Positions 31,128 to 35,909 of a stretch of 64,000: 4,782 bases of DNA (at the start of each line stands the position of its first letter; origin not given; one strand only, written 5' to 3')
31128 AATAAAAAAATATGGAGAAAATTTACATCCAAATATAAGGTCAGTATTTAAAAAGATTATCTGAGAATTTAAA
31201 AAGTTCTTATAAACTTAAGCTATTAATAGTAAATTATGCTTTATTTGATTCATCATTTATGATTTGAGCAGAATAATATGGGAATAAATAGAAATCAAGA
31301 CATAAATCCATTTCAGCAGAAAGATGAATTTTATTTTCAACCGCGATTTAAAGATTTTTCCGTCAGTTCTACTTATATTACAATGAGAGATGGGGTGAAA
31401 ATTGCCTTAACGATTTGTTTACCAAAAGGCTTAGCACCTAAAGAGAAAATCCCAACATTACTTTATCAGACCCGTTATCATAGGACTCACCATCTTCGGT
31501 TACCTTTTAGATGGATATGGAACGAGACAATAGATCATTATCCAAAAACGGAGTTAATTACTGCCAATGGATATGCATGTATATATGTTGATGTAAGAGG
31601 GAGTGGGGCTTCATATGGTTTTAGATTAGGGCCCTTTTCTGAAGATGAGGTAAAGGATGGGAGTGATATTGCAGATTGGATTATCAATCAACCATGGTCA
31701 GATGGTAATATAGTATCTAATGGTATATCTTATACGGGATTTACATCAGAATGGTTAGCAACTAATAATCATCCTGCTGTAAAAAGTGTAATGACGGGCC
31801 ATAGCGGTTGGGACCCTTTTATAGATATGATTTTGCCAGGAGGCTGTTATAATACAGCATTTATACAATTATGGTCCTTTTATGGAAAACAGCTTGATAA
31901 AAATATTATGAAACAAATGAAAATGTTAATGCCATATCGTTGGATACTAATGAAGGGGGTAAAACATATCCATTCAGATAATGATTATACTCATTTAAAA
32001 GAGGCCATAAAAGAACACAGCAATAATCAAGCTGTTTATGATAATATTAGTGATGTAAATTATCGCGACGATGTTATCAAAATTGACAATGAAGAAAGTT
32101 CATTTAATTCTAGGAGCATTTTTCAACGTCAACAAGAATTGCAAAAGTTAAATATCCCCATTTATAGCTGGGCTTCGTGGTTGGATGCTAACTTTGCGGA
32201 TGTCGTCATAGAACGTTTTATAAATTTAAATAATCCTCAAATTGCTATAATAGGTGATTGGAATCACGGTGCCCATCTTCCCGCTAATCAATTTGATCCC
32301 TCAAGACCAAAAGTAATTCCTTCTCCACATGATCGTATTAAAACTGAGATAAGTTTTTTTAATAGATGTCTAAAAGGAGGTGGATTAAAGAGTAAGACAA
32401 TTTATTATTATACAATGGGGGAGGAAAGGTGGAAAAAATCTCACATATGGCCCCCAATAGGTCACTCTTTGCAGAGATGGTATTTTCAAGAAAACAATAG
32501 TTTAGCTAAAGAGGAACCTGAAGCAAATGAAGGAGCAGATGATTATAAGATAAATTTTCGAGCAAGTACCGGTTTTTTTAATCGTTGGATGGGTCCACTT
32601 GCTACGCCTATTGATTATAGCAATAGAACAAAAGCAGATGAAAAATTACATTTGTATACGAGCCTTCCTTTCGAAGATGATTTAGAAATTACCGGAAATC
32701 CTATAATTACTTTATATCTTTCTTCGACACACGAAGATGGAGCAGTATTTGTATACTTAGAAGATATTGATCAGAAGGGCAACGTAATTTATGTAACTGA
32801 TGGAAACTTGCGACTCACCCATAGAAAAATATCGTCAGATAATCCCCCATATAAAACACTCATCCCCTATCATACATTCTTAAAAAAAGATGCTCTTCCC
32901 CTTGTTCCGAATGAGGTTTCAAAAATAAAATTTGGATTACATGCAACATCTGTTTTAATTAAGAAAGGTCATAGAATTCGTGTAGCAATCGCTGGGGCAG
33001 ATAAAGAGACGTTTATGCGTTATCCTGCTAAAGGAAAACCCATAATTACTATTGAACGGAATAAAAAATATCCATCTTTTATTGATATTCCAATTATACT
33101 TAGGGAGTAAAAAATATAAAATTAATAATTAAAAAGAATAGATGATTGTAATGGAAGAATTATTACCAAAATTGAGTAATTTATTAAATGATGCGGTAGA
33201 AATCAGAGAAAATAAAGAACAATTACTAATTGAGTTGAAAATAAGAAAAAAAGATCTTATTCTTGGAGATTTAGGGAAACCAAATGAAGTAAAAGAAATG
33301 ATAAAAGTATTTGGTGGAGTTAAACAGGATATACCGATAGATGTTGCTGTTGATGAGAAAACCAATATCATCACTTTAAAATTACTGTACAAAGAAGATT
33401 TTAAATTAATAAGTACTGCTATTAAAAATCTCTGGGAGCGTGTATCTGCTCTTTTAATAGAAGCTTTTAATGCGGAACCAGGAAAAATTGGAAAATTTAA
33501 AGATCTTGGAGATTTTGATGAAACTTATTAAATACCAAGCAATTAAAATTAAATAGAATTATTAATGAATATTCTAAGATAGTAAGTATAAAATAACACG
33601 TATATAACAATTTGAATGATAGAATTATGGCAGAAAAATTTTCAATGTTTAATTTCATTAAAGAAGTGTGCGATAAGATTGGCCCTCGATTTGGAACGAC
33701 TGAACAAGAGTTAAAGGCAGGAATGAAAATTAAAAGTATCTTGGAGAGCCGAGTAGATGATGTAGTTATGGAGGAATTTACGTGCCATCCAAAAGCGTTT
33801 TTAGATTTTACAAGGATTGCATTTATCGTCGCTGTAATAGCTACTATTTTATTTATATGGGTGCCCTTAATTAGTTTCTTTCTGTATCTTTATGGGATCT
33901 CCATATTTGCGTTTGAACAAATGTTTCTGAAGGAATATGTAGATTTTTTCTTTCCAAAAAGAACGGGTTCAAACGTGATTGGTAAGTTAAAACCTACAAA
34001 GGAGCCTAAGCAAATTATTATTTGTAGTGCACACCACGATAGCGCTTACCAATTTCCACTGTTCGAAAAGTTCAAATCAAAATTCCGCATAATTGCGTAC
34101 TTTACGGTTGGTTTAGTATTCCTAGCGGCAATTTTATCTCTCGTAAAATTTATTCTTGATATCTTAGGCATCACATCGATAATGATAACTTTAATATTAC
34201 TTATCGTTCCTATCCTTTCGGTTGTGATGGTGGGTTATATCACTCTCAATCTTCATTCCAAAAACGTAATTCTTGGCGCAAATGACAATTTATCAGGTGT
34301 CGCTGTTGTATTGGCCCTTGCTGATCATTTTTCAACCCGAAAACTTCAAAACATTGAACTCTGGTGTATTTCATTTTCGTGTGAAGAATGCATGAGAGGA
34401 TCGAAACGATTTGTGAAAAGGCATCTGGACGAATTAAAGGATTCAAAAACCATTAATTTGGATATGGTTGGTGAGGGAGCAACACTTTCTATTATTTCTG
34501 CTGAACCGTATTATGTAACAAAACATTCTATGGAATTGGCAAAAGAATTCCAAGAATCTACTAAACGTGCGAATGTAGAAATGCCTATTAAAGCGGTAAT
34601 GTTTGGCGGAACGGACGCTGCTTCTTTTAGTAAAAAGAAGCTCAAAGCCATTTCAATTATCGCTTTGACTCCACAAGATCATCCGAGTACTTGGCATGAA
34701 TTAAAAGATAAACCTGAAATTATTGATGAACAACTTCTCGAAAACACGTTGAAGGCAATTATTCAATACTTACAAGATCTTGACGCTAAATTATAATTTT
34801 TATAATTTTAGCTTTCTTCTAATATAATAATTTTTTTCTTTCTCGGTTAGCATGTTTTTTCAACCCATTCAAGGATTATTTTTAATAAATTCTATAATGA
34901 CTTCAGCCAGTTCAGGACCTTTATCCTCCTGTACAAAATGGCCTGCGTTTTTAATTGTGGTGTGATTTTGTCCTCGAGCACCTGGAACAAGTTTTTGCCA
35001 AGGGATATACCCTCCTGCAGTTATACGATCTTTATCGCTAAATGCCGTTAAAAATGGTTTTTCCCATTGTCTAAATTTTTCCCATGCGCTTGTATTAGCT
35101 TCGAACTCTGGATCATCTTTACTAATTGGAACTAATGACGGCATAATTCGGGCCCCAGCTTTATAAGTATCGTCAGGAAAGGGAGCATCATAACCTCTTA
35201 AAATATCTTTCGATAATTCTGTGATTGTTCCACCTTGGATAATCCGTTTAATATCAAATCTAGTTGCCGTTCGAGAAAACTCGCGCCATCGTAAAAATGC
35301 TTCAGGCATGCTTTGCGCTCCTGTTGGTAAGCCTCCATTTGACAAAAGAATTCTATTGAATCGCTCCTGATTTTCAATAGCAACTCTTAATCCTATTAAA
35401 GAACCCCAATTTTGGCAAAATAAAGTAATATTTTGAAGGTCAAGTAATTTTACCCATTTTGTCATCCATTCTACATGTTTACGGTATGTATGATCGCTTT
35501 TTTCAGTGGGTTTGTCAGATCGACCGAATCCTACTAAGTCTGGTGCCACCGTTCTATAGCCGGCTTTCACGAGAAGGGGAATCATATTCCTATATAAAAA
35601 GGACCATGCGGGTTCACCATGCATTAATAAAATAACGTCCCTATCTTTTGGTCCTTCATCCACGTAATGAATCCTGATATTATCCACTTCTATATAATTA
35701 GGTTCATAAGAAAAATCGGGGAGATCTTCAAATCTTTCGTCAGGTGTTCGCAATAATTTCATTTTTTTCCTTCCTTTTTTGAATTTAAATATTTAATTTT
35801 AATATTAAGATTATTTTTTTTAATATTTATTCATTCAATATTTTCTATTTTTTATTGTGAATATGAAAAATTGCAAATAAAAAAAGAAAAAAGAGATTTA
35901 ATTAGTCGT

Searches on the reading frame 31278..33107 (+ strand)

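Call 51: search_protein_families(library=pfam, proteins=[window:31278-33107:+], max_evalue=0.0001)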
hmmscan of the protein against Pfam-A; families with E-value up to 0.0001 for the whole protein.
window:31278-33107:+ (610 aa): 2 families
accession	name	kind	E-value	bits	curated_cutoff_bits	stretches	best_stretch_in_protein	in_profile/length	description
PF02129.25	Peptidase_S15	-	1e-37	130.7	23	1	38-331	1-261/262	X-Pro dipeptidyl-peptidase (S15 family)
PF08530.16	PepX_C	-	2.6e-31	109.7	22.5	1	375-587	10-192/217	X-Pro dipeptidyl-peptidase C-terminal non-catalytic domain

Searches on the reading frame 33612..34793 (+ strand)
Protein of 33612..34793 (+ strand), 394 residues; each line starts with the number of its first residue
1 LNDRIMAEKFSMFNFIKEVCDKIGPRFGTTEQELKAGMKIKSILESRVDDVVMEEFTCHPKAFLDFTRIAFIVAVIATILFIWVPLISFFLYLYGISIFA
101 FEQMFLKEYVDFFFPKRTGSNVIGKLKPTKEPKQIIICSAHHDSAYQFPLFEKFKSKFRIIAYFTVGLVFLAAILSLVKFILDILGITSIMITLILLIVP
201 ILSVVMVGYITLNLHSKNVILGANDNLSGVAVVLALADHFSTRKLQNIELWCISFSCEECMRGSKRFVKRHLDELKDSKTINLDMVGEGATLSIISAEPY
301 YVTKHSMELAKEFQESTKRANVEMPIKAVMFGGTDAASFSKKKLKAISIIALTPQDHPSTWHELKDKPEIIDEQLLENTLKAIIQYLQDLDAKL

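Call 51: search_protein_families(library=pfam, proteins=[window:33612-34793:+], max_evalue=0.0001)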
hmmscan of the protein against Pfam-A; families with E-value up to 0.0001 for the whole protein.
window:33612-34793:+ (394 aa): 3 families
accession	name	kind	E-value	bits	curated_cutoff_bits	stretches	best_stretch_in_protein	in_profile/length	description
PF04389.22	Peptidase_M28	-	2.1e-24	86.8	21.3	1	218-386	28-192/193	Peptidase family M28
PF16254.10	DUF4910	-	2.1e-05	24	26.6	0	223-391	83-245/247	Domain of unknown function (DUF4910)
PF05343.19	Peptidase_M42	-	3.2e-05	23.6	23.2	0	205-343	114-259/292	M42 glutamyl aminopeptidase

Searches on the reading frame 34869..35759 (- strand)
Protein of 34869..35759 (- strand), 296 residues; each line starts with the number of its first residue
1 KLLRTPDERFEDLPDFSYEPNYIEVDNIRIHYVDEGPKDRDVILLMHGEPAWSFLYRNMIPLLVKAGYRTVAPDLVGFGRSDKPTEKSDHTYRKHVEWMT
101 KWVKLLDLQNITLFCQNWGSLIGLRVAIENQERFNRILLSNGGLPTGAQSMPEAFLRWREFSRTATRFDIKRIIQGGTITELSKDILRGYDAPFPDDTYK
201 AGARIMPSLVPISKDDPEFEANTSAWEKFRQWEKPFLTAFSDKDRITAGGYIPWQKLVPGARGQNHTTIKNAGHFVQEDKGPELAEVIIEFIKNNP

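Call 51: search_protein_families(library=pfam, proteins=[window:34869-35759:-], max_evalue=0.0001)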
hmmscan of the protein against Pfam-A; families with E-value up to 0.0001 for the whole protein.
window:34869-35759:- (296 aa): 3 families
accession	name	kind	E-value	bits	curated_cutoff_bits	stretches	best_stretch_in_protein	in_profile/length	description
PF00561.26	Abhydrolase_1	-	2e-22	80.5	25.8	1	42-280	2-244/245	alpha/beta hydrolase fold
PF12697.13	Abhydrolase_6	-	1.2e-11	46.1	26.3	1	43-286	1-216/217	Alpha/beta hydrolase family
PF12146.15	Hydrolase_4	-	5.7e-09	36.1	27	1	39-158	3-125/239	Serine aminopeptidase, S33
